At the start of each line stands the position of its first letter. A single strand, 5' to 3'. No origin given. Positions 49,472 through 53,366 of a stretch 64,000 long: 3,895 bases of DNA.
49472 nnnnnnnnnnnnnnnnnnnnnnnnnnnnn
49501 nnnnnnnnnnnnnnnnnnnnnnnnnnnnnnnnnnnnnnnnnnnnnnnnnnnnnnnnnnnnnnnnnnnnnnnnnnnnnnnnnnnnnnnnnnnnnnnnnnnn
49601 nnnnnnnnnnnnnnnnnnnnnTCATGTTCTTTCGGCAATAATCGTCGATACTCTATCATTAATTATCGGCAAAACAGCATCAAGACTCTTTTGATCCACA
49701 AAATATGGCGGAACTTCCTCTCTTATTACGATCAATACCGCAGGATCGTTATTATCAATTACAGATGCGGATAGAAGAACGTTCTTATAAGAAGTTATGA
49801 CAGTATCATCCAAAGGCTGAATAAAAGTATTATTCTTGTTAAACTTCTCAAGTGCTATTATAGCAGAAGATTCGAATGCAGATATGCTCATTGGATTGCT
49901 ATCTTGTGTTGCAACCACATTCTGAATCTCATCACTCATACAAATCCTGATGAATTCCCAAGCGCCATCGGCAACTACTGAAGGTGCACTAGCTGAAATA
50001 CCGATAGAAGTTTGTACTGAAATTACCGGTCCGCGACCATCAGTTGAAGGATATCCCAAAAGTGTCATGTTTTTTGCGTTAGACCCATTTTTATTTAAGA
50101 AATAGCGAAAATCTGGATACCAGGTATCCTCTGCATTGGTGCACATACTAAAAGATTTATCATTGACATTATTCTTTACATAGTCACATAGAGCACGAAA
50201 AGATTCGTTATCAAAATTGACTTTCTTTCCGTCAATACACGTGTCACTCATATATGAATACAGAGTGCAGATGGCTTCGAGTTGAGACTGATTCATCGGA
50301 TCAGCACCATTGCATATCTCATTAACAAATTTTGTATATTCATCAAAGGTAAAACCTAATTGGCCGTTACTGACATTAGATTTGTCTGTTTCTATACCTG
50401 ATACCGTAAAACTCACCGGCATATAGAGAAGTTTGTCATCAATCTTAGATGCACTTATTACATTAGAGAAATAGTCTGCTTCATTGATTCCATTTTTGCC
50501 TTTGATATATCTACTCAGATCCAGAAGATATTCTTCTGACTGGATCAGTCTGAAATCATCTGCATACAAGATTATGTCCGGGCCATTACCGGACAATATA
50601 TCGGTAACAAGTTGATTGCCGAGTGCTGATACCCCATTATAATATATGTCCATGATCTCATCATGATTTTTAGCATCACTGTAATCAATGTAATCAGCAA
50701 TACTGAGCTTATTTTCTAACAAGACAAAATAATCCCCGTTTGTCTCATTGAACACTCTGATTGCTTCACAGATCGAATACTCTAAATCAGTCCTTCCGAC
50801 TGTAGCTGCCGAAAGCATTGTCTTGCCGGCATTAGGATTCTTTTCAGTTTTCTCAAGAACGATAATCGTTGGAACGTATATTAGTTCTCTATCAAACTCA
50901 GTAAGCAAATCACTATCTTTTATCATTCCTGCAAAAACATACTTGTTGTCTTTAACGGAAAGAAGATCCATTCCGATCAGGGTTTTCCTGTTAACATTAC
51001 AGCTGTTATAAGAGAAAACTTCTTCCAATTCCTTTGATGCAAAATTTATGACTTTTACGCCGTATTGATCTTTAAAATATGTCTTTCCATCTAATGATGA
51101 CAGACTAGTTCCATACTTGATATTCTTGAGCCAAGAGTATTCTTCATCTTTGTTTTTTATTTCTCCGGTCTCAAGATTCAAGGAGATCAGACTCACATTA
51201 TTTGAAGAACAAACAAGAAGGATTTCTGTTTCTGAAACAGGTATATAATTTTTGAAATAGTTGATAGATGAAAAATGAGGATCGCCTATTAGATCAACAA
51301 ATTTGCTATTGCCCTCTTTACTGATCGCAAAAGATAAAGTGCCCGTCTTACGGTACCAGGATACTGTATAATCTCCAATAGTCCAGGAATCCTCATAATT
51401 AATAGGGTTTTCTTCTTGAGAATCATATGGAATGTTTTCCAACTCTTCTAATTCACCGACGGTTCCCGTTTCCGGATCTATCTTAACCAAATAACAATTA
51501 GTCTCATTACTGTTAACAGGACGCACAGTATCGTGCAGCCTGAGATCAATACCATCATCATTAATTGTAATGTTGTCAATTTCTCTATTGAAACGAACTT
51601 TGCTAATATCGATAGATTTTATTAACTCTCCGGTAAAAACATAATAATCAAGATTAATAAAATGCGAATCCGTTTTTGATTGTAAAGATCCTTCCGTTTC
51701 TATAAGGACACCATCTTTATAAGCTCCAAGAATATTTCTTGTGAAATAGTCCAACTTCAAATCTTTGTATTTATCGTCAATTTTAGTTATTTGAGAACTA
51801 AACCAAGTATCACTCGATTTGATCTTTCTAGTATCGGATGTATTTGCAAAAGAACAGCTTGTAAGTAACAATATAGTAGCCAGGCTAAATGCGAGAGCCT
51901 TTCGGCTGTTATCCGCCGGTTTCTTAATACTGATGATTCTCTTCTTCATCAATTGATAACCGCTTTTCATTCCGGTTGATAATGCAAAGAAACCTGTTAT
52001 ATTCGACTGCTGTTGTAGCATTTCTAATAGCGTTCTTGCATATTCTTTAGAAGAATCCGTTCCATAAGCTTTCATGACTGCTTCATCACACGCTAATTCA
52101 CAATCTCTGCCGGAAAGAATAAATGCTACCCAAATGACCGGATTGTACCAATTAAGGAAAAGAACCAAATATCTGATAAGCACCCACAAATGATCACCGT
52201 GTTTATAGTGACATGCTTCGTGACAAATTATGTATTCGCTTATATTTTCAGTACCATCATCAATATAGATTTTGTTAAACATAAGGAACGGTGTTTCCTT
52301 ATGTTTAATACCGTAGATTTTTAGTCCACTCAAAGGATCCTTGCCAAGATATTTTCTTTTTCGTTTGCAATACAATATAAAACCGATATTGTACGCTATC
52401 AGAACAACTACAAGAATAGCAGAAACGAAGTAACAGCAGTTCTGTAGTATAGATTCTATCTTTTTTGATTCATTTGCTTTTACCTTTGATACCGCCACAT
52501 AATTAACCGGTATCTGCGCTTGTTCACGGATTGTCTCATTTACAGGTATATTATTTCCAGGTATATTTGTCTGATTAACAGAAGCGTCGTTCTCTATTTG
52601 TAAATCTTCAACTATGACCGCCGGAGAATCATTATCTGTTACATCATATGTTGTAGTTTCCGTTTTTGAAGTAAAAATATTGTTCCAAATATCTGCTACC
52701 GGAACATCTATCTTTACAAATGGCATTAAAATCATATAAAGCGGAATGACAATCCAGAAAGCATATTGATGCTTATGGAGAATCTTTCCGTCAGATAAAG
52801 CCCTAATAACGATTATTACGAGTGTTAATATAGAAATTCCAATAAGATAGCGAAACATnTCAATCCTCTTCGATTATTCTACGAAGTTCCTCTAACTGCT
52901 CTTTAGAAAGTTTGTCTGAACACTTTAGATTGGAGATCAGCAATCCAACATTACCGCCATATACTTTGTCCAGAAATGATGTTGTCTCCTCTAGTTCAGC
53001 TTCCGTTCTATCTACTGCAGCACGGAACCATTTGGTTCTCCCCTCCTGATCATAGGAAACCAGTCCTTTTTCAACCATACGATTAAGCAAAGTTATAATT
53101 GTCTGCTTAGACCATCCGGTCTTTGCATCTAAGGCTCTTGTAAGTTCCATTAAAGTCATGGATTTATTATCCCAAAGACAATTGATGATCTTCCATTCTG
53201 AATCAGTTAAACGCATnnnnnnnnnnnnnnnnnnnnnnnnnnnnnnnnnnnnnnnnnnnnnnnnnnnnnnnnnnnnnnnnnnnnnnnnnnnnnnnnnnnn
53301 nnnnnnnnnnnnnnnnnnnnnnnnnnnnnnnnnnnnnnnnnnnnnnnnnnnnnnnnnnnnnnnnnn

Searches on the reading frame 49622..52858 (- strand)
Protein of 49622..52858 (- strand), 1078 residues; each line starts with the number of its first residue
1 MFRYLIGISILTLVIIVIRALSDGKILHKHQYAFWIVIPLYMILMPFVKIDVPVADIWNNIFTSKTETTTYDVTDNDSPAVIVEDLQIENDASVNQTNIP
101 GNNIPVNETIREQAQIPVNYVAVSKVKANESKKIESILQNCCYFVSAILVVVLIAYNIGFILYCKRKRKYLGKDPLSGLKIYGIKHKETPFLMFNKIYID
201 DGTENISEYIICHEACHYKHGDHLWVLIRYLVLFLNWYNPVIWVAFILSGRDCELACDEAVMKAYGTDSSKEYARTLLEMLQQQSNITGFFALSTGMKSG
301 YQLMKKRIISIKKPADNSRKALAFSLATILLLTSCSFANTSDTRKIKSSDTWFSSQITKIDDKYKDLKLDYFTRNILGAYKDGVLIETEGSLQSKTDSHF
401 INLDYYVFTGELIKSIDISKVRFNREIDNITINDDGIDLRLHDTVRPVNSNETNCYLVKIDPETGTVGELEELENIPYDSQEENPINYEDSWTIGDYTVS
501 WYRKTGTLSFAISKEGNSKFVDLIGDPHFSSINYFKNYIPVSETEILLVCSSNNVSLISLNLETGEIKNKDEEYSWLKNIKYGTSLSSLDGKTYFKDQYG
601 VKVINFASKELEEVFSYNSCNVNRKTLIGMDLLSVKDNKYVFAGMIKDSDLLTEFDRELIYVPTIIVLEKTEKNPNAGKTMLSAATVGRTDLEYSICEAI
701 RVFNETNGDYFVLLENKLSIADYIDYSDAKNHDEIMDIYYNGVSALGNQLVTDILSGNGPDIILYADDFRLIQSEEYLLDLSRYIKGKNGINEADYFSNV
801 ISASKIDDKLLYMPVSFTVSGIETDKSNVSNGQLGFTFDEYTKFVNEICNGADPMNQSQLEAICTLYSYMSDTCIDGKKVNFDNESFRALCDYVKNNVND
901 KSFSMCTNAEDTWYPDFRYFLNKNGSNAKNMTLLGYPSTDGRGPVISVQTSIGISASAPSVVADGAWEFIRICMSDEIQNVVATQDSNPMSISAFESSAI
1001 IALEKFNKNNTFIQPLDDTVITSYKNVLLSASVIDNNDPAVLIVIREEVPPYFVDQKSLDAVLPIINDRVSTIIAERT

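Call 90: search_protein_families(library=pfam, proteins=[window:49622-52858:-], max_evalue=0.001)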
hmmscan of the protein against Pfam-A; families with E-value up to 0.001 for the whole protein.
window:49622-52858:- (1078 aa): 2 families
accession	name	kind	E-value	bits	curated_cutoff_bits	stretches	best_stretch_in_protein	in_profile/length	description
PF05569.17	Peptidase_M56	-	1e-26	94.3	31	1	207-310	193-295/296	BlaR1 peptidase M56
PF13416.11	SBP_bac_8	-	1.6e-05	25.3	27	0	743-990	21-261/279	Bacterial extracellular solute-binding protein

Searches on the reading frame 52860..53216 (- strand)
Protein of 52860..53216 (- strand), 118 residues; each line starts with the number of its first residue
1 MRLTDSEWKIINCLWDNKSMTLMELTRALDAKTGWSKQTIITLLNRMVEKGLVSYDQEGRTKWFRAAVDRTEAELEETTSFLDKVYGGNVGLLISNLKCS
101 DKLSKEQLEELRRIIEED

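Call 90: search_protein_families(library=pfam, proteins=[window:52860-53216:-], max_evalue=0.001)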
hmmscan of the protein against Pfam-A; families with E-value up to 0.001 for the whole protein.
window:52860-53216:- (118 aa): 4 families
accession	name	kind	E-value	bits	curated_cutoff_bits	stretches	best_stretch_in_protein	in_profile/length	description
PF03965.22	Penicillinase_R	-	6.4e-28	97.9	22.6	1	3-117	1-115/115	Penicillinase repressor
PF01047.28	MarR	-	9.8e-05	22.6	24.6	1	3-54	1-48/59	MarR family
PF12802.13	MarR_2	-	0.00015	22.3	27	1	3-54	3-51/61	MarR family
PF13412.12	HTH_24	-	0.00021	21.3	21.9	0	4-53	2-47/48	Winged helix-turn-helix DNA-binding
